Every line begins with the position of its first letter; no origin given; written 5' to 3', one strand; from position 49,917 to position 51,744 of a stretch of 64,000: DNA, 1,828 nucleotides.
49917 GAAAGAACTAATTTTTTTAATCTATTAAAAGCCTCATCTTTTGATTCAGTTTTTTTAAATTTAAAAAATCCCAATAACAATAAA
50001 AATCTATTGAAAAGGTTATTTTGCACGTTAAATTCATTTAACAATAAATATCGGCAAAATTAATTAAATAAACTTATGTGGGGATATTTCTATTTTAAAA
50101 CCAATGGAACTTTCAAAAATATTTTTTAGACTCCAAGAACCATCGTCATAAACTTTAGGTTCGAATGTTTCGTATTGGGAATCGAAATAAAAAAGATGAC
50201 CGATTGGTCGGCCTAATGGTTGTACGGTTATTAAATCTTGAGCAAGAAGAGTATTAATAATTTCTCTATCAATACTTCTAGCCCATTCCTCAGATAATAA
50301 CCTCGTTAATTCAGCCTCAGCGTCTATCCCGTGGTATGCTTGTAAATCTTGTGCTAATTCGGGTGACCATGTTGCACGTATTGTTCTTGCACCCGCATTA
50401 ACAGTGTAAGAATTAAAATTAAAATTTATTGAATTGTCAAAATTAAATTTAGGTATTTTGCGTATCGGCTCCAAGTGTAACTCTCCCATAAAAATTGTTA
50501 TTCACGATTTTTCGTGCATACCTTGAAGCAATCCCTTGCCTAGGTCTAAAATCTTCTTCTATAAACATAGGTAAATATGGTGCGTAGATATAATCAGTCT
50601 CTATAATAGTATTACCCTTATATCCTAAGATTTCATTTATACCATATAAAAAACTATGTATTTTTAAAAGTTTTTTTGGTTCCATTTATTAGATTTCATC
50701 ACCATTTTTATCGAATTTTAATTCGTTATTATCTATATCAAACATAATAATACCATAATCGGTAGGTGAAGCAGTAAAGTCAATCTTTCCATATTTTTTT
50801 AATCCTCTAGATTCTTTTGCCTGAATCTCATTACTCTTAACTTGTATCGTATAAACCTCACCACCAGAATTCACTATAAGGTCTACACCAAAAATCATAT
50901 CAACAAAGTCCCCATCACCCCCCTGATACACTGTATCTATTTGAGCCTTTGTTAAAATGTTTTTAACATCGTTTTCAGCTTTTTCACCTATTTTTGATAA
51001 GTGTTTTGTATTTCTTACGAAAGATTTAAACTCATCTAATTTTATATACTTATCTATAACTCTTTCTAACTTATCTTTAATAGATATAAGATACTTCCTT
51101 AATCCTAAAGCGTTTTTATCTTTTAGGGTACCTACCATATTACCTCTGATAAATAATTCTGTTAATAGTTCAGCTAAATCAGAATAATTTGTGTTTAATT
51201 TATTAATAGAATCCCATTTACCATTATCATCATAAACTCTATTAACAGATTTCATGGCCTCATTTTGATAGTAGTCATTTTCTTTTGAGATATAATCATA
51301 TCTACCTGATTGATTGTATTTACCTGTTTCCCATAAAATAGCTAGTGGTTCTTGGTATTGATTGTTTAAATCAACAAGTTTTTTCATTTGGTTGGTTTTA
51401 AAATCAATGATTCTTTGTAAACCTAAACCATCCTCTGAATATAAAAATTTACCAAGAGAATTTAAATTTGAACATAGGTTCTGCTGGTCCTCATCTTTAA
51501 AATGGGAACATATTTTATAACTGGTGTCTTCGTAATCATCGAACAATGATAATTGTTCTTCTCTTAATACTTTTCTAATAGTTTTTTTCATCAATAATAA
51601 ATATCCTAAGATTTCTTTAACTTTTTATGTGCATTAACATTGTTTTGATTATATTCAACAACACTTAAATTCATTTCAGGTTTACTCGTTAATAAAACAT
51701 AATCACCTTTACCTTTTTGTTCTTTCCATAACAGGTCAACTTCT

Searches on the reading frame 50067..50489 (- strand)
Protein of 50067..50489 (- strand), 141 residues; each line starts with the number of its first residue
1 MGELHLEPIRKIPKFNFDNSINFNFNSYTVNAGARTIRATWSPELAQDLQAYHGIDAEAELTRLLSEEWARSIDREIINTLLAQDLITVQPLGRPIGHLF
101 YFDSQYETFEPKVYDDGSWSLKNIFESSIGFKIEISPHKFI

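Call 15: search_protein_families(library=pfam, proteins=[window:50067-50489:-], max_evalue=0.01)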
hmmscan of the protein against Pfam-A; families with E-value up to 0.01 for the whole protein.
window:50067-50489:- (141 aa): 1 family
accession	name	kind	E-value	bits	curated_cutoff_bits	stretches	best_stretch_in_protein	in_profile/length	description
PF07068.17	Gp23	-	4.4e-22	79.4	24.4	1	19-82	132-195/376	Major capsid protein Gp23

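Call 16: search_protein_families(library=phrogs, proteins=[window:50067-50489:-], max_evalue=0.001)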
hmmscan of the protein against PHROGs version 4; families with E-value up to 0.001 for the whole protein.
window:50067-50489:- (141 aa): 1 family
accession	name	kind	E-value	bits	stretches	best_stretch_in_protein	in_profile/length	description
phrog_138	-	head and packaging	2.7e-22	80.4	1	19-82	183-246/444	major head protein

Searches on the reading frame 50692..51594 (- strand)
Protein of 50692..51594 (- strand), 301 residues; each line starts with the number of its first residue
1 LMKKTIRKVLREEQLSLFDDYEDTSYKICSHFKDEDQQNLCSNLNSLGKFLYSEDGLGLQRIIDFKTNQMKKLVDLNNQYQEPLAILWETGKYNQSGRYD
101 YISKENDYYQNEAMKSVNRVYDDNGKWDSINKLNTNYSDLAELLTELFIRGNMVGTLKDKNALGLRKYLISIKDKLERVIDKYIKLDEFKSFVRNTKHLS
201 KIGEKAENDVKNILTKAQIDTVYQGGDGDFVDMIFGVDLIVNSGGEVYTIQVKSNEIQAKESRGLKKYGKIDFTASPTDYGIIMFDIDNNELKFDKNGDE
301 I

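Call 15: search_protein_families(library=pfam, proteins=[window:50692-51594:-], max_evalue=0.01)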
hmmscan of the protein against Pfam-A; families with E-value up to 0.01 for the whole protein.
window:50692-51594:- (301 aa): 0 families

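Call 16: search_protein_families(library=phrogs, proteins=[window:50692-51594:-], max_evalue=0.001)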
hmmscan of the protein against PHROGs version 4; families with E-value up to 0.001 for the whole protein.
window:50692-51594:- (301 aa): 0 families

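Call 43: search_protein_representatives(protein=window:50692-51594:-)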
Query: 301 residues. Proteins with E-value up to 0.001 (for the whole library): 192; up to 1e-10: 121; up to 1e-30: 29. The best 150 are listed.
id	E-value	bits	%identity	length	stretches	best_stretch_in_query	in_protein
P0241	2.6e-80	286.4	51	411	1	8-299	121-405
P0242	2.0e-75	270.3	53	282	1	6-290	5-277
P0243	4.3e-71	256.1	61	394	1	2-216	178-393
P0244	1.7e-70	254.2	47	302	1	2-298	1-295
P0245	4.8e-58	213.3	41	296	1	6-295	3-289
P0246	4.1e-54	200.4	47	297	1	23-286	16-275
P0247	5.3e-47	177.0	38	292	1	6-278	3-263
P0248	1.1e-45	172.6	40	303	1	26-298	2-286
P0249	1.8e-45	172.0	54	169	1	136-298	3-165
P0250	8.0e-43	163.3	38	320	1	24-287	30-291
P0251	1.3e-39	152.7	39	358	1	20-289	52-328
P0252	3.8e-39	151.3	38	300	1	24-299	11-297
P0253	1.6e-38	149.2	38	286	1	26-299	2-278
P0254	4.6e-38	147.7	41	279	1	37-286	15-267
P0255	9.9e-38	146.6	37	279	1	40-290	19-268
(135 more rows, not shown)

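Call 45: search_solved_structures(query=A1, max_evalue=10, show_alignments=2)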
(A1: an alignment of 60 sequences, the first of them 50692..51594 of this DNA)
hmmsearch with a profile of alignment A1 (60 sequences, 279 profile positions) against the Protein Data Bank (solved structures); distinct sequences matched with E-value up to 10: 6.
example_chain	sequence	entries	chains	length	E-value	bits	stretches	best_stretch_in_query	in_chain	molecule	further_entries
8iu7_A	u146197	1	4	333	0.0034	20.2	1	39-136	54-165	Bifunctional oligoribonuclease and PAP phosphatase NrnA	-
2eo0_A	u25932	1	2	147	0.045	16.5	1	175-255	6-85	Hypothetical protein ST1444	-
7b07_A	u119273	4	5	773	0.5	13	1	118-205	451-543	DNA polymerase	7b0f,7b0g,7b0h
7b08_A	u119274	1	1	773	0.51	13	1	118-205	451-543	DNA polymerase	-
7b06_A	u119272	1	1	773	0.66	12.6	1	118-205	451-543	DNA polymerase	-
9mye_A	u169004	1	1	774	0.68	12.6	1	118-205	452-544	DNA polymerase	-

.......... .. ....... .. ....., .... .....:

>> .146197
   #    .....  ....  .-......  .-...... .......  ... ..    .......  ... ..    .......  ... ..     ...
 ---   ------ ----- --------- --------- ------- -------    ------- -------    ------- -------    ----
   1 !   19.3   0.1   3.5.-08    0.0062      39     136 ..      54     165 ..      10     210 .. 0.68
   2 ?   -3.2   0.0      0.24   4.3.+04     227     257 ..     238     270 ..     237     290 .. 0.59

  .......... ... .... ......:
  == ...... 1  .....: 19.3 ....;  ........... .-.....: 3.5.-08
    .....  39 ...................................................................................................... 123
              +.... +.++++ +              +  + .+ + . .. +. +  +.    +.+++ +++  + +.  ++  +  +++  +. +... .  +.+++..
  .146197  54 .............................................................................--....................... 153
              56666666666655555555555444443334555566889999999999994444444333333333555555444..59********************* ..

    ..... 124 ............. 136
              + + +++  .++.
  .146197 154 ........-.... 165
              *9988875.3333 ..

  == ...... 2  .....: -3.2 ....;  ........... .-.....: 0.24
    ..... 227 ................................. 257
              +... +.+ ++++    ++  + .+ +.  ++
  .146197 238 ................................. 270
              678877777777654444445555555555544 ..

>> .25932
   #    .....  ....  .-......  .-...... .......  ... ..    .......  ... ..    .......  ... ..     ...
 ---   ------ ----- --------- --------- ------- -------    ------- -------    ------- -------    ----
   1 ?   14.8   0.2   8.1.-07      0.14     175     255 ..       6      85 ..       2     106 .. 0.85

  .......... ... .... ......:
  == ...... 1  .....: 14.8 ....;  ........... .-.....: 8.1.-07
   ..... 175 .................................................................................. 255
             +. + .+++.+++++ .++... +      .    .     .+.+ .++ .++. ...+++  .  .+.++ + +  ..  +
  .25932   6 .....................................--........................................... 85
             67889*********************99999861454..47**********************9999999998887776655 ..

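Call 46: search_protein_families(library=pfam, alignment_id=A1, max_evalue=0.01)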
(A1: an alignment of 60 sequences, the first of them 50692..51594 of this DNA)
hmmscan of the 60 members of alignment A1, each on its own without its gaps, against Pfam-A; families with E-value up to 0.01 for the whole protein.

A. member 1, window:50692-51594:- (301 aa): 0 families

B. families by the number of members that match (of 60 scanned): 10 families
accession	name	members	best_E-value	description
PF09186.17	DUF1949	1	0.00046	Domain of unknown function (DUF1949)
PF11645.14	PDDEXK_5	1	0.00053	PD-(D/E)XK endonuclease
PF09521.16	RE_NgoPII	1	0.00071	NgoPII restriction endonuclease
PF16226.10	DUF4885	1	0.0034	Domain of unknown function (DUF4885)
PF00709.27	Adenylsucc_synt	1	0.0039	Adenylosuccinate synthetase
PF12943.12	DUF3839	1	0.0055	Protein of unknown function (DUF3839)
PF13448.11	DUF4114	1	0.0056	Domain of unknown function (DUF4114)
PF15592.11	Imm41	1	0.0075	Immunity protein 41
PF04471.18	Mrr_cat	1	0.0078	Restriction endonuclease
PF11557.14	Omp_AT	1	0.0079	Solitary outer membrane autotransporter beta-barrel domain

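Call 55: predict_structure(alignment_id=A1)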
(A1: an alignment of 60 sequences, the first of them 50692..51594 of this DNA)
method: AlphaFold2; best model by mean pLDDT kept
length: 301 residues; sequences in the alignment: 60
mean_pLDDT: 95.0   pTM: 0.87
mean pLDDT of the five models: 95.0, 94.9, 94.5, 93.7, 93.4
residues with pLDDT >= 90: 273; 70-90: 18; 50-70: 9; < 50: 1
segments of 3 or more residues with pLDDT < 50: none
pLDDT, mean of each block of 10 residues (from residue 1): 86 65 78 97 98 98 97 97 98 89 97 96 96 98 98 98 98 98 98 97 97 98 96 97 98 98 95 98 97 98 96
secondary structure, 60 per line:
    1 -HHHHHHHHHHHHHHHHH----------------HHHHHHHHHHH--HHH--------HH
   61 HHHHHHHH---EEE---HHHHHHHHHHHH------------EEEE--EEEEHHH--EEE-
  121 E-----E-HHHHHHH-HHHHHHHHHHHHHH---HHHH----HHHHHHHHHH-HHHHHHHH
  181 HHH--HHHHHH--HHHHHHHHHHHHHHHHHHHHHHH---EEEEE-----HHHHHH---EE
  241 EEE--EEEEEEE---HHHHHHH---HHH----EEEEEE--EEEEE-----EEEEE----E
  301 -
elements in order: H2-18 H35-45 H59-68 E72-74 H78-89 E102-105 E108-111 E117-119 H129-135 H137-150 H154-157 H162-171 H173-183 H186-191 H194-216 E220-224 H230-235 E239-243 E246-252 H256-262 E273-278 E281-285 E291-295

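Call 62: find_related_loci(query=A1, collection=viral_contigs, flank=8000)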
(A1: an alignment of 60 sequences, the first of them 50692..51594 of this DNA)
Query A1 (301 aa) in viral_contigs; peptide patterns used: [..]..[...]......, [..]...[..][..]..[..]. (x = any residue, [..] = any of these).
143 stretches matched a pattern; 124 encode a relative of the query (tblastn E <= 1e-3); the best 80 are kept; 80 distinct loci.
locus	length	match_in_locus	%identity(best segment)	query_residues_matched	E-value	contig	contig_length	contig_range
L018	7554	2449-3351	98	1-301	0e+0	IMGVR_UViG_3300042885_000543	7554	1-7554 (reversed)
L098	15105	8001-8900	84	2-301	5e-169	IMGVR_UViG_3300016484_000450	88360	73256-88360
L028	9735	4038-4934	81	1-301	1e-159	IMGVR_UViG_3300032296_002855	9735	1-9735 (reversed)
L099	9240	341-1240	59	1-301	4e-111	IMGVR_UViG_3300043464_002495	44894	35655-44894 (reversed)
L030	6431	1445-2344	59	1-301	4e-111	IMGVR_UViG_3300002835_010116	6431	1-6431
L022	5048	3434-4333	59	1-301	5e-111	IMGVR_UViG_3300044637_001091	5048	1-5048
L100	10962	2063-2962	57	2-301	2e-105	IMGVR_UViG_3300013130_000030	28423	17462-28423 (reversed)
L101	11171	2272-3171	57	2-301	2e-105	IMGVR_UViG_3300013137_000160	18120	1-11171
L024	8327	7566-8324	61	1-254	7e-98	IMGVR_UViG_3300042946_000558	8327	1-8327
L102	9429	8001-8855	49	10-301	9e-86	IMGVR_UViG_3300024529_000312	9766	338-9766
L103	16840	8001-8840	52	1-284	4e-85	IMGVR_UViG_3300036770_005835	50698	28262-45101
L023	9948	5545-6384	51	1-284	4e-81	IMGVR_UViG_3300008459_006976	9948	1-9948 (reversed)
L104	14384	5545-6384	51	1-284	4e-81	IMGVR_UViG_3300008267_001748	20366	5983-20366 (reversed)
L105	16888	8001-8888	46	1-298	2e-77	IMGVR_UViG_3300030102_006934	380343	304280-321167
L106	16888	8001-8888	44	1-301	2e-71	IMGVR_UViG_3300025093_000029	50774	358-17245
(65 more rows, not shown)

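Call 83: fold_search(model_id=the predicted structure, library=viral)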
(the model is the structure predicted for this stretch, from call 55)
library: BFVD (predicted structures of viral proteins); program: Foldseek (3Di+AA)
matches with E <= 10: 278; with E <= 0.001: 2
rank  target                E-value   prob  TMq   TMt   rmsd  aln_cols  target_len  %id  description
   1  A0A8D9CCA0            3.3e-07  1.00  0.45  0.15  10.1       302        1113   18  Uncharacterized protein [uncultured marine phage]
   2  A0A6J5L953            1.4e-05  1.00  0.40  0.27  11.6       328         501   18  superoxide dismutase [uncultured Caudovirales phage]
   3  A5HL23                3.4e-02  1.00  0.22  0.47   4.6       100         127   20  PfWMP3_29 [Phormidium phage Pf-WMP3]
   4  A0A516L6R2            4.7e-02  0.99  0.23  0.46   7.4       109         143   20  (no name in the UniProt tables at hand)
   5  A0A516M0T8            1.2e-01  0.91  0.19  0.39   7.2        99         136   15  (no name in the UniProt tables at hand)
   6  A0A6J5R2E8            1.2e-01  0.13  0.17  0.20  17.1       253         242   14  PD-(D/E)XK nuclease superfamily [uncultured Caudovirales phage]
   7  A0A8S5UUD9            1.5e-01  0.30  0.15  0.25  13.9       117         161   20  Nuclease [Siphoviridae sp. ctGsX68]
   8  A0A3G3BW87            1.5e-01  0.28  0.20  0.25  24.1       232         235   14  (no name in the UniProt tables at hand)
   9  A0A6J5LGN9            1.7e-01  0.90  0.21  0.35   8.1       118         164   17  PD(D/E)XK endonuclease domain-containing protein [uncultured Caudovirales phage]
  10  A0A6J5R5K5            1.7e-01  0.98  0.13  0.42   2.2        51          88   27  VRR-NUC domain containing protein [uncultured Caudovirales phage]
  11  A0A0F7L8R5            1.8e-01  0.89  0.20  0.46   8.7       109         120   18  PD(D/E)XK endonuclease domain-containing protein [uncultured marine virus]
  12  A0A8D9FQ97            2.0e-01  0.11  0.17  0.19  14.1       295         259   13  Putative exonuclease [uncultured marine phage]
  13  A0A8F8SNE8            2.2e-01  0.72  0.17  0.32   4.8       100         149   15  (no name in the UniProt tables at hand)
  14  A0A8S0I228            2.4e-01  0.80  0.20  0.26   6.9       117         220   17  (no name in the UniProt tables at hand)
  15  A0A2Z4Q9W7            2.4e-01  0.33  0.15  0.20  11.9       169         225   16  (no name in the UniProt tables at hand)
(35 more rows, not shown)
